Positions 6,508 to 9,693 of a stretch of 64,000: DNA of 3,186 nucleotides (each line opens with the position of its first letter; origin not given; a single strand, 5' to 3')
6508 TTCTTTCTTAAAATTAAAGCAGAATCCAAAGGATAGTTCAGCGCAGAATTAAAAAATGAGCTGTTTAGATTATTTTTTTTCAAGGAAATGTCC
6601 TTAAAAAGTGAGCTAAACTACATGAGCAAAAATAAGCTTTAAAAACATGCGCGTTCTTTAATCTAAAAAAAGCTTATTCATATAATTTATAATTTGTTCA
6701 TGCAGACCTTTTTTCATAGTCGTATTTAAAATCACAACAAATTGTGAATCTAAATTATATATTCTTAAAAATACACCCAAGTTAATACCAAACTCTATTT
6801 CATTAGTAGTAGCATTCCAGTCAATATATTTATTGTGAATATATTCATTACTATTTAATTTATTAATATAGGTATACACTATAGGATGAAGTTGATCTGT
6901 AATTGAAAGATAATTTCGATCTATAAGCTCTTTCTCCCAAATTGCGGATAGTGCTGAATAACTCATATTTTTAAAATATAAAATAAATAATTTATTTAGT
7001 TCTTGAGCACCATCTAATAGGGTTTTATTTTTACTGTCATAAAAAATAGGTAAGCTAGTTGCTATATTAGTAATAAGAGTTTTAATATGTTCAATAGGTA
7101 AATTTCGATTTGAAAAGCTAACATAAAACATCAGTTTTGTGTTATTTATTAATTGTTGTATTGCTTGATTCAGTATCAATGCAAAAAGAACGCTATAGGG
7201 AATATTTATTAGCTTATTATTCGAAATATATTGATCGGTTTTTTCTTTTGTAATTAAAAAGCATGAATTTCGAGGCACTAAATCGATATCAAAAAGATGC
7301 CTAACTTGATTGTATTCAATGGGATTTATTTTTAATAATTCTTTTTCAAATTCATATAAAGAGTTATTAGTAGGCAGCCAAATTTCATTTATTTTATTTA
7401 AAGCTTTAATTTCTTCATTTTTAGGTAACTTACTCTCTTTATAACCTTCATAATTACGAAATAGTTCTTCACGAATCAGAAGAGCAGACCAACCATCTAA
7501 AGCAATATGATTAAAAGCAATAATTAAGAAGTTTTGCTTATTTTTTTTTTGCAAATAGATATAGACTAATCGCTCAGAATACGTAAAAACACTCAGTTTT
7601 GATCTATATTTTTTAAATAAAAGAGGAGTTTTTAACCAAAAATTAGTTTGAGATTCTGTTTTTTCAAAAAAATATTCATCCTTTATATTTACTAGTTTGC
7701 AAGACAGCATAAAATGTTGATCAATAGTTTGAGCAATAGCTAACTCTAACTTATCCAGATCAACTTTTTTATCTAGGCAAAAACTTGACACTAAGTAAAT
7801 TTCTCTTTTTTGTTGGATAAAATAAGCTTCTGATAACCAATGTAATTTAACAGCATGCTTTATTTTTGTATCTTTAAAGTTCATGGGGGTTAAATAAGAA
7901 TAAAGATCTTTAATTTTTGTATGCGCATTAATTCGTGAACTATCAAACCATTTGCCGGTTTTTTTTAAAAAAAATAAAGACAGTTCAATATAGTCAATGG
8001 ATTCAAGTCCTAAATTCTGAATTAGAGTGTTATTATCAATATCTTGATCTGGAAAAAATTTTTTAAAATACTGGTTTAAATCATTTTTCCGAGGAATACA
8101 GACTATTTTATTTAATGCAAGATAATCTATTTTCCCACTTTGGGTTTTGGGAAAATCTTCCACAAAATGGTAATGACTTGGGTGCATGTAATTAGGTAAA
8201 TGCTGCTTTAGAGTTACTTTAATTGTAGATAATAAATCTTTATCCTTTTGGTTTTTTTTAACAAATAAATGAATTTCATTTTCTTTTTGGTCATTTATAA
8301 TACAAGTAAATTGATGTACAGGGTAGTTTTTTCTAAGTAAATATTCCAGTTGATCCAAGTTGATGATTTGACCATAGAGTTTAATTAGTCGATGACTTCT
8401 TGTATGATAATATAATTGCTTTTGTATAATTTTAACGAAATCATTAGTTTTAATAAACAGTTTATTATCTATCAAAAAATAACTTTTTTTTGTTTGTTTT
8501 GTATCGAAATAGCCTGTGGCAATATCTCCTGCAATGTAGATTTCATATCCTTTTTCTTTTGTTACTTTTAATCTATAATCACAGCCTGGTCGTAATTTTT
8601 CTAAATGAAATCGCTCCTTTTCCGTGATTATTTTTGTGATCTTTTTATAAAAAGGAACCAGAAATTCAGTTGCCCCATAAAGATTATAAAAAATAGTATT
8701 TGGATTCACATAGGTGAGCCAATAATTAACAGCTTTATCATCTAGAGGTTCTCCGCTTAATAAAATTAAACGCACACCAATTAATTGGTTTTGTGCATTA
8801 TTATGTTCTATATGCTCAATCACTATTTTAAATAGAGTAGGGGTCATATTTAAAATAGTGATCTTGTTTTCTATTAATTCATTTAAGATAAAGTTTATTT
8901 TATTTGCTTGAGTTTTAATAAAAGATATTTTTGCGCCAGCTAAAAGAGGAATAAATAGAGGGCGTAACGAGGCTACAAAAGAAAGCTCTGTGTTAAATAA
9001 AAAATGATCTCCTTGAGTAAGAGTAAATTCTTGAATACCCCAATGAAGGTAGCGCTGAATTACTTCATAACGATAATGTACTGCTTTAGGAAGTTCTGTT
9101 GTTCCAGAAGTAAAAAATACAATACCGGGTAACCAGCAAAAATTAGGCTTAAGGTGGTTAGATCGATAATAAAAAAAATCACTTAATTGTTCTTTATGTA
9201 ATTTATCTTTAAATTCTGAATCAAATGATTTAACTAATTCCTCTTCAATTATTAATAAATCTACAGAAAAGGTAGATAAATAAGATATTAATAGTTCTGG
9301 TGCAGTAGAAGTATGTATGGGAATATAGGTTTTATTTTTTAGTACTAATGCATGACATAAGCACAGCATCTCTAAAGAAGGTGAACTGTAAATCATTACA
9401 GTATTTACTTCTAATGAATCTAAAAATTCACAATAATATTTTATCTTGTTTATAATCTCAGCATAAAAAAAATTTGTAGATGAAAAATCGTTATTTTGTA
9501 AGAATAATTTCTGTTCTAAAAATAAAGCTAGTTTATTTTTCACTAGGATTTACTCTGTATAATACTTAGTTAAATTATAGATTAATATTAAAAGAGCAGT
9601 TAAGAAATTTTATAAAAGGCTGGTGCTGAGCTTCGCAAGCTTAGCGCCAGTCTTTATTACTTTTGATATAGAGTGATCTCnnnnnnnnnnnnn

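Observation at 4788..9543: Orphan two-gene cassette: stand-alone A-T-C NRPS-like enzyme plus an FkbH-like loader, wedged between mutT and effector-like genes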

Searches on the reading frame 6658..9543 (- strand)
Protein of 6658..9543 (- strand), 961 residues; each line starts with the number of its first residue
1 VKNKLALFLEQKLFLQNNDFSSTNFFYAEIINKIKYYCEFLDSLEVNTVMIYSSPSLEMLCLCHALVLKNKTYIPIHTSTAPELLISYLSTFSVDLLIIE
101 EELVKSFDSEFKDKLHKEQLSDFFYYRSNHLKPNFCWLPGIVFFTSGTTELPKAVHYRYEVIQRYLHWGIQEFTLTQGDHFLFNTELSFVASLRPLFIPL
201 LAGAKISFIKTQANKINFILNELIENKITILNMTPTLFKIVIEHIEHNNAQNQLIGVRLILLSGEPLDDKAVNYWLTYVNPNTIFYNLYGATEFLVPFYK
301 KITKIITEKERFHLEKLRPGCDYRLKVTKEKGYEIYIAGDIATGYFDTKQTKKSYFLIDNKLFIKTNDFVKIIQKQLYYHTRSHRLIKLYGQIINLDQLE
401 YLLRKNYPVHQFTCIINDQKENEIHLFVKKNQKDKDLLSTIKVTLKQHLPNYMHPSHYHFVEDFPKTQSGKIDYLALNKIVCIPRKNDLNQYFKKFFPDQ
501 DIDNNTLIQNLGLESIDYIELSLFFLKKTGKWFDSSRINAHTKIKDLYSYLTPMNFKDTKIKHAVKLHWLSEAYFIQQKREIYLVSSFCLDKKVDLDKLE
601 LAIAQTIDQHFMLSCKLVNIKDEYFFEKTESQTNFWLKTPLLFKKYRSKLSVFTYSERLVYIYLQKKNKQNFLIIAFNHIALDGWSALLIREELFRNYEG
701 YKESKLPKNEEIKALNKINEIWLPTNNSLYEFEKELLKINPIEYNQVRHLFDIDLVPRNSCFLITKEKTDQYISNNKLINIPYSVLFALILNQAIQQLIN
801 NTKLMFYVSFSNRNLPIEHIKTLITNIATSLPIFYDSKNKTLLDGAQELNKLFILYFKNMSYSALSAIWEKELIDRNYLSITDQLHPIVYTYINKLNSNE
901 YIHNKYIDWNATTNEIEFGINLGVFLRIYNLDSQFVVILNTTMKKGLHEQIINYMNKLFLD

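Call 4: search_protein_families(library=pfam, proteins=[window:6658-9543:-], max_evalue=0.01)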
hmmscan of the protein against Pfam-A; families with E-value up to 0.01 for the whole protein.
window:6658-9543:- (961 aa): 3 families
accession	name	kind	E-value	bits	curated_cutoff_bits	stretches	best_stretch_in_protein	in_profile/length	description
PF00501.34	AMP-binding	-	5e-25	88.5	29.9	1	47-300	47-330/384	AMP-binding enzyme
PF13193.12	AMP-binding_C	-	5.6e-06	27.6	24.5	1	424-471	29-76/76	AMP-binding enzyme C-terminal domain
PF00668.25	Condensation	-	1.8e-05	24.1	30.6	1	590-710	35-170/456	Condensation domain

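Call 5: search_protein_families(library=ncbifam, proteins=[window:6658-9543:-], max_evalue=0.01)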
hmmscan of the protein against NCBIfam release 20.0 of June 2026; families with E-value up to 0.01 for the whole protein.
window:6658-9543:- (961 aa): 61 families (the best 25 are shown)
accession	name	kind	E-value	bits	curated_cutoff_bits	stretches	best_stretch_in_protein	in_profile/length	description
NF003417.0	PRK04813.1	subfamily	3.7e-41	141.2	476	1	23-479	27-501/505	D-alanine--poly(phosphoribitol) ligase subunit DltA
TIGR01734.1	D-ala-DACP-lig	equivalog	1.2e-38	133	559.85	1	21-479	22-500/504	D-alanine--poly(phosphoribitol) ligase subunit DltA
TIGR01733.1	AA-adenyl-dom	subfamily_domain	8.8e-32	110.4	317.4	1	47-410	26-405/409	amino acid adenylation domain-containing protein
TIGR01923.1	menE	equivalog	1.6e-25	89.9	330.15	1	27-473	2-438/442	o-succinylbenzoate--CoA ligase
NF004282.0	PRK05691.1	subfamily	1.5e-23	80.9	4090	1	49-479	1184-1624/4334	non-ribosomal peptide synthase/polyketide synthase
NF004837.0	PRK06187.1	subfamily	1.7e-22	79.4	476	1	141-477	174-518/531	long-chain-fatty-acid--CoA ligase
NF047350.1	aureusi_NRPS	equivalog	7.5e-19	66.2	2500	1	47-483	465-897/2373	aureusimine non-ribosomal peptide synthetase AusA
NF041803.1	NRPS_SolG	exception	5.8e-18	63.9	2200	1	142-478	715-1071/1163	solanimycin non-ribosomal peptide synthetase SolG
NF002966.0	PRK03640.1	equivalog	1.1e-17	63.8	556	1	23-477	26-476/483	o-succinylbenzoate--CoA ligase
NF005797.0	PRK07638.1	equivalog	2e-15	56.3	518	1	11-481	16-479/487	acyl-CoA synthetase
NF038078.1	NRPS_MxcG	equivalog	4.1e-15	54.2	2300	1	141-483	602-962/1442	myxochelin non-ribosomal peptide synthetase MxcG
TIGR03098.1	ligase_PEP_1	hypoth_equivalog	4.9e-15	55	592.35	2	376-478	411-515/517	acyl-CoA ligase (AMP-forming), exosortase A system-associated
NF052269.1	Staph_lig_FadD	equivalog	7.6e-15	54.2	650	1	88-481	105-493/499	long-chain-fatty-acid--CoA ligase FadD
NF007605.2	PRK10252.1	equivalog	1.3e-14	52.7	2400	1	64-477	522-957/1292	enterobactin non-ribosomal peptide synthetase EntF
NF005291.0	PRK06814.1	equivalog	3.5e-12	45.1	1349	1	139-481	795-1130/1140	acyl-[ACP]--phospholipid O-acyltransferase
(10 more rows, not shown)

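Call 6: find_homologous_proteins(query=window:6658-9543:-)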
Query window:6658-9543:- (961 aa): 60 proteins with E <= 0.001 among 8000 candidates.
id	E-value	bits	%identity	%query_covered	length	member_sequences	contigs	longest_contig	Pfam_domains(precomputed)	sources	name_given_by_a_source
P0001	0.0e+0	1835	100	85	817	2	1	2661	PF00668.26,PF27533.1,PF00501.35,PF13193.13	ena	-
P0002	0.0e+0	1286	59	100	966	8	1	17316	PF00668.26,PF00501.35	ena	-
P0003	0.0e+0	1199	58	100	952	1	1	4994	PF00501.35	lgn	-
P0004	0.0e+0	1058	53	100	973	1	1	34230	PF00668.26,PF00501.35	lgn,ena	-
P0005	2.7e-297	1007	49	100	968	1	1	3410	PF00668.26,PF00501.35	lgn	-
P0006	9.2e-285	966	47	100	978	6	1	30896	PF00668.26,PF00501.35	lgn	-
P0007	8.3e-282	956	47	100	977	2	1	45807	PF00668.26,PF00501.35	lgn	-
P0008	1.4e-280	952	49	96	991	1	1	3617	PF00668.26,PF00501.35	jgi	jgi:acyl-coenzyme A synthetase/AMP-(fatty) acid ligase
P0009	3.6e-277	941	47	100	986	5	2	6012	PF00668.26,PF00501.35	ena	-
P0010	1.8e-273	928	47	96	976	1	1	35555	PF00668.26,PF00501.35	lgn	-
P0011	6.2e-271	920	46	100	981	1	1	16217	PF00668.26,PF00501.35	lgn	-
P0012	1.6e-270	919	46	96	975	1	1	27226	PF00668.26,PF00501.35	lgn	-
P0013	1.5e-262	892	45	99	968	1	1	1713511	PF00668.26,PF00501.35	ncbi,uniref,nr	ncbi:Tyrocidine synthase III [Legionella massiliensis]|uniref:Tyrocidine synthase III n=1 Tax=Legion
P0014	2.2e-260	885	44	100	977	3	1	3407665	PF00668.26,PF00501.35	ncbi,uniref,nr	ncbi:AMP-binding protein [Legionella spiritensis]|uniref:AMP-binding protein n=1 Tax=Legionella spir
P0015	5.7e-260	884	46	99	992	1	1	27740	PF00668.26,PF00501.35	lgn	-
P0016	4.4e-258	878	45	100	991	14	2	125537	PF00668.26,PF00501.35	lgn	-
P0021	7.6e-227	774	42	97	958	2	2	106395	PF00668.26,PF00501.35,PF13193.13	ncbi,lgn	-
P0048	4.0e-9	54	28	25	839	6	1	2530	PF00668.26,PF00501.35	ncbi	ncbi:TPA: condensation domain-containing protein, partial [Legionella pneumophila]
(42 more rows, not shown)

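Call 8: find_related_loci(query=A1, collection=genome_contigs, flank=8000)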
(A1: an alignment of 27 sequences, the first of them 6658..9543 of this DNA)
Query A1 (961 aa) in genome_contigs; peptide patterns used: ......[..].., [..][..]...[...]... (x = any residue, [..] = any of these).
600 stretches matched a pattern (row limit reached: there are more); 423 encode a relative of the query (tblastn E <= 1e-3); the best 80 are kept; 80 distinct loci.
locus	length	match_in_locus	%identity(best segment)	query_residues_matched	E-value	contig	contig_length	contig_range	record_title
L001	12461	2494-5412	42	2-948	0e+0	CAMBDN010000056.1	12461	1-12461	MAG: Legionella sp. 2055-AUS-E isolate MsH-30apr19-6 genome assembly, contig: MsH-30apr19-C10506, whole genome shotgun s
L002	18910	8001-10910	43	1-958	0e+0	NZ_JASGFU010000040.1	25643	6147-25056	MAG: Legionella sp. isolate 5H108 JMF-2111-06-0005.hyb.bin.108_39, whole genome shotgun sequence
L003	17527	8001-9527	24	49-522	9e-30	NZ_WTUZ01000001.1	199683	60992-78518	Paenibacillus silvestris strain 5J-6 scaffold1, whole genome shotgun sequence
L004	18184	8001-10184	24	25-699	7e-30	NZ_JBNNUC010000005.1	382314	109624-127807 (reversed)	Peribacillus sp. NPDC094092 NPDC094092_184_G1.ctg-0005, whole genome shotgun sequence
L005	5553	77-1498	26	56-516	2e-27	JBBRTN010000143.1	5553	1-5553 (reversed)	MAG: Ignavibacteria bacterium isolate La2_metabat2.229 La2_metabat2.229_K_665229L5553_cov_7.0000, whole genome shotgun s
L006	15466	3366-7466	23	56-850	5e-28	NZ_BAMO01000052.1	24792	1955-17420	Caldalkalibacillus mannanilyticus JCM 10596, whole genome shotgun sequence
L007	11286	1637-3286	24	20-552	9e-27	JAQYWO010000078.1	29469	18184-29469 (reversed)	MAG: Rhizonema sp. PD37 Dictyo3444_NODE_79_length_29469_cov_21.2917, whole genome shotgun sequence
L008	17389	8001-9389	25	21-473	2e-26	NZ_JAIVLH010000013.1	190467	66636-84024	Metabacillus niabensis strain EaN21-8 EaN21-8_ctg013, whole genome shotgun sequence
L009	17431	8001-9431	25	20-477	2e-26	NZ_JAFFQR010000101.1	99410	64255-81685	Paenibacillus farraposensis strain UY79 NODE_225_length_99340_cov_46.819126, whole genome shotgun sequence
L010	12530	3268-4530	25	65-487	3e-26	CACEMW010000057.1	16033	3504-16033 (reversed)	uncultured Verrucomicrobia bacterium isolate AG-404-B10 genome assembly, contig: AG-404-B10_NODE_57, whole genome shotgu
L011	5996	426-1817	23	20-480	2e-26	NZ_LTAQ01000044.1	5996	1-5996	Bacillus gaemokensis strain KCTC 13318 scaffold49.1, whole genome shotgun sequence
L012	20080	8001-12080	24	6-841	9e-26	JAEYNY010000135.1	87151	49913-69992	MAG: Bacillota bacterium isolate OH_CBB_131 k127_1332788, whole genome shotgun sequence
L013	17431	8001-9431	23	20-477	9e-26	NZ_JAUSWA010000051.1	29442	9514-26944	Paenibacillus brasilensis strain DSM 14914 Ga0480240_51, whole genome shotgun sequence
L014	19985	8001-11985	27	56-833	2e-25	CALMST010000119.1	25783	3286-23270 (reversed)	MAG TPA_asm: uncultured Ignavibacteria bacterium isolate SRR2107183_bin.48_CONCOCT_v1.1_MAG genome assembly, contig: ERZ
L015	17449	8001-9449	24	20-487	2e-27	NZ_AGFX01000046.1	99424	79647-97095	Paenibacillus peoriae KCTC 3763 Contig55, whole genome shotgun sequence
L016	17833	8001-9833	23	141-712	5e-25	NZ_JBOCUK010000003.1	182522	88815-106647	Tenacibaculum sp. TC6 scaffold3, whole genome shotgun sequence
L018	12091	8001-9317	24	73-480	5e-25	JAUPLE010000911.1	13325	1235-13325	MAG: Acidobacteriota bacterium isolate erpe_2018_pw_9hr_WHONDRS-PP48-000088_B_bin.18 scaffold_1343183, whole genome shot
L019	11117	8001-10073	24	49-700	2e-27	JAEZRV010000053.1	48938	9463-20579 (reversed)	MAG: Bacillota bacterium isolate OH_PDB_205 k127_189739, whole genome shotgun sequence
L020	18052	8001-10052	23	49-707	2e-24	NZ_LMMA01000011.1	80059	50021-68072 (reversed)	Flavobacterium sp. Leaf82 contig_19, whole genome shotgun sequence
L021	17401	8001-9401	24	27-477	7e-24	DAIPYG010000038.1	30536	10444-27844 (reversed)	MAG TPA_asm: Bacteroidota bacterium isolate CTOTU2451 NODE_642_length_30536_cov_5.639972, whole genome shotgun sequence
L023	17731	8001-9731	22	20-574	3e-24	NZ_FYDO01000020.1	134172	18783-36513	Pseudomonas sp. Irchel s3f7 isolate Pseudomonas sp. Irchel s3f7, whole genome shotgun sequence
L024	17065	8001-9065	24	142-479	1e-23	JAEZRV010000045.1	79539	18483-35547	MAG: Bacillota bacterium isolate OH_PDB_205 k127_292129, whole genome shotgun sequence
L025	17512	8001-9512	22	20-481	1e-23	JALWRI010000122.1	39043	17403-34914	MAG: Gammaproteobacteria bacterium isolate M2_metabat1_scaf2bin.201 M2_NODE_737_length_39043_cov_4.698890, whole genome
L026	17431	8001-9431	26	20-479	1e-23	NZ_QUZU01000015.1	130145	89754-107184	Pseudomonas kairouanensis strain KC12 contig00015, whole genome shotgun sequence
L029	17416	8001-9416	23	20-479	2e-23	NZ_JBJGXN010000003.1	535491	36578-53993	Pseudomonas sp. O230 3, whole genome shotgun sequence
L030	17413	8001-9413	25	20-477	4e-23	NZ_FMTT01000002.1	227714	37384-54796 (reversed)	Paenibacillus tianmuensis strain CGMCC 1.8946, whole genome shotgun sequence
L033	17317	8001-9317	26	49-477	3e-23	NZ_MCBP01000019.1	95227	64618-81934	Paenibacillus kribbensis strain 6hRe76 Scaffold19_1, whole genome shotgun sequence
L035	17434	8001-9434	25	20-480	3e-25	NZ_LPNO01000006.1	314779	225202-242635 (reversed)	Pseudomonas sp. ATCC PTA-122608 scaffold_13, whole genome shotgun sequence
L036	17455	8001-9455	26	20-487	7e-23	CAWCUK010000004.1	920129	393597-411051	MAG: uncultured Bacteroidetes bacterium isolate MFD01721.bin.1.37 genome assembly, contig: contig_372, whole genome shot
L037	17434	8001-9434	23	20-484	1e-22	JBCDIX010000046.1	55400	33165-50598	MAG: Cyanobacteria bacterium P01_H01_bin.21 k141_3141955_length_55400_cov_16.0081, whole genome shotgun sequence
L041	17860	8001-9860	21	20-623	2e-22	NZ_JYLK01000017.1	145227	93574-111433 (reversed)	Pseudomonas trivialis strain DSM 14937 17_145227_29.4558, whole genome shotgun sequence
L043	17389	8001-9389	24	29-480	4e-22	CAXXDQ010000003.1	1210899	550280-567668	MAG: Desulfomonilia bacterium isolate 0c9ce0d9-ef91-441a-a17a-dc80b036fdfb genome assembly, contig: contig_3, whole geno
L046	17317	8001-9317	26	49-477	6e-22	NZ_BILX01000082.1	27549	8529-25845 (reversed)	Paenibacillus ehimensis NBRC 15659 PEH01S_CON0082, whole genome shotgun sequence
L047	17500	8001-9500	23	20-516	8e-22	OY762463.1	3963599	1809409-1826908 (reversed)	MAG: Candidatus Cloacimonadales bacterium isolate 65c66405-a38e-4cb1-a3a4-7640fae4a1c6 genome assembly, chromosome: 1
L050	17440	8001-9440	23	4-477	1e-21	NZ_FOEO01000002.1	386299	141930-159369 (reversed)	Pseudomonas sp. NFACC02, whole genome shotgun sequence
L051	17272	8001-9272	25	56-473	1e-21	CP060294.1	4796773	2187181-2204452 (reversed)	Pedobacter sp. PAMC26386 chromosome, complete genome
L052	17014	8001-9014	25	142-477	2e-21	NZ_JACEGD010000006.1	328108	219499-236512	Bradyrhizobium diversitatis strain CNPSo 4019 scaffold_5, whole genome shotgun sequence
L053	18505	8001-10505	24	20-833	1e-21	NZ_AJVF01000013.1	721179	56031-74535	Bacillus siamensis KCTC 13613 strain KCTC 13613(T) contig13, whole genome shotgun sequence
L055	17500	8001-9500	24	142-617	3e-21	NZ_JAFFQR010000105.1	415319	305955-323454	Paenibacillus farraposensis strain UY79 NODE_254_length_415249_cov_43.183922, whole genome shotgun sequence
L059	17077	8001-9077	25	143-489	7e-21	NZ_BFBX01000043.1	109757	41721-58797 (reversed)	Paenibacillus sp. 598K contig_0043, whole genome shotgun sequence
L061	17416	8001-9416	22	20-479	9e-21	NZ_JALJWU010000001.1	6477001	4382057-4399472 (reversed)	Pseudomonas migulae strain CFML 95-321 Ga0454238_01, whole genome shotgun sequence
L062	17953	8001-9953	24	7-613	9e-21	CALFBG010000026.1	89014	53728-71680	MAG: uncultured Saprospiraceae bacterium isolate H3_Bin_Bin_188_1_1 genome assembly, contig: c_000000637520, whole genom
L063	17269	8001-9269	24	49-477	8e-21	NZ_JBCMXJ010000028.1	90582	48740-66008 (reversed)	Paenibacillus solani strain NRS-677 NRS_0677_contig_0000030, whole genome shotgun sequence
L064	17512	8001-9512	23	142-622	1e-20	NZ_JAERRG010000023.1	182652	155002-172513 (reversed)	Streptomyces endocoffeicus strain CA3R110 23, whole genome shotgun sequence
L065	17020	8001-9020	26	142-479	2e-20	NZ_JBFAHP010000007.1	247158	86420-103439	Streptomyces sp. NPDC050732 NPDC050732_119_A11.ctg-0007, whole genome shotgun sequence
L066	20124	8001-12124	24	32-477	2e-20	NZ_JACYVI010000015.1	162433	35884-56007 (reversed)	Pseudomonas sp. CFBP 13711 strain CFBP13711 CFBP1371115, whole genome shotgun sequence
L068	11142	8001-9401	23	32-477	2e-20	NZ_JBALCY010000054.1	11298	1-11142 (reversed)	MAG: Nostoc sp. isolate P12588 bin 4 NODE_1030_length_11298_cov_106.069267, whole genome shotgun sequence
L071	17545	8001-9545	23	9-516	3e-20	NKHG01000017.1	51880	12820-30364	Bacillus pumilus strain 36R_ATNSAL contig00088, whole genome shotgun sequence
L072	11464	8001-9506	23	6-477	7e-21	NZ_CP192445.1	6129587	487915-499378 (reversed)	Paenibacillus sp. 8b26 chromosome, complete genome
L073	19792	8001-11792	25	139-877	2e-20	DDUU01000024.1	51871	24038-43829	MAG TPA_asm: Ignavibacteria bacterium UBA2330 UBA2330_contig_3449, whole genome shotgun sequence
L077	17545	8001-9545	23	49-547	4e-20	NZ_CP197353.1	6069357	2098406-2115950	Pseudomonas sp. NUPR-001 chromosome, complete genome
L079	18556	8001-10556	22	49-852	4e-20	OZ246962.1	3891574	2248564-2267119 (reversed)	MAG: Endozoicomonas sp. isolate 6882c0ec-832b-4062-ba84-d61c2ea044f2 genome assembly, chromosome: 1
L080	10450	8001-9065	26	142-479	2e-22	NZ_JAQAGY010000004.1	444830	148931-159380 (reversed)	Paenibacillus caseinilyticus strain GW78 contig4, whole genome shotgun sequence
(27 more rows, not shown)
